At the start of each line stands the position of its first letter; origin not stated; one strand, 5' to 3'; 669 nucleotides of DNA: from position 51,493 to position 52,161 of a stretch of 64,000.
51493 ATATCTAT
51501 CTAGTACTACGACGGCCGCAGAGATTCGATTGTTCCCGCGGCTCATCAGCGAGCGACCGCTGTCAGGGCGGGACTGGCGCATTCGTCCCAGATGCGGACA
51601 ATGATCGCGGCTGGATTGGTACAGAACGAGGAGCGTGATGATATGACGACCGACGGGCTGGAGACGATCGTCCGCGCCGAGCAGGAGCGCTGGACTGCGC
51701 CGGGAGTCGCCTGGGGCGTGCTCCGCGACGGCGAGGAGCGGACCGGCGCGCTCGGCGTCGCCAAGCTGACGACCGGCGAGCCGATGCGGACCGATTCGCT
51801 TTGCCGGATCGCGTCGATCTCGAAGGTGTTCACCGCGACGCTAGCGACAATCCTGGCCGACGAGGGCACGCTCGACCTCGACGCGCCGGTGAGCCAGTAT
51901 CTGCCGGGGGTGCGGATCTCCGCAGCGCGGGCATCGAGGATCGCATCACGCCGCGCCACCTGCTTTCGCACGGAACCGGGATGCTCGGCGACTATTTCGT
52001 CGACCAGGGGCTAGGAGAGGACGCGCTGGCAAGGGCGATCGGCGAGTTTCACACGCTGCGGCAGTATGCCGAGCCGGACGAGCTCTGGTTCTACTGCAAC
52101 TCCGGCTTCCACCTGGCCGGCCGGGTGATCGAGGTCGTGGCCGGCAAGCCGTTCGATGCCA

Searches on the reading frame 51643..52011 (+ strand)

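Call 48: search_protein_families(library=pfam, proteins=[window:51643-52011:+], max_evalue=0.001)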
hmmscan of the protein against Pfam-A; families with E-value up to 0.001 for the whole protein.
seq(123 aa): 1 family
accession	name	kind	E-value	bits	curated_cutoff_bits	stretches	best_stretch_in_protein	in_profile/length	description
PF00144.29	Beta-lactamase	-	6.3e-25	88.5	27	1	11-95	3-91/329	Beta-lactamase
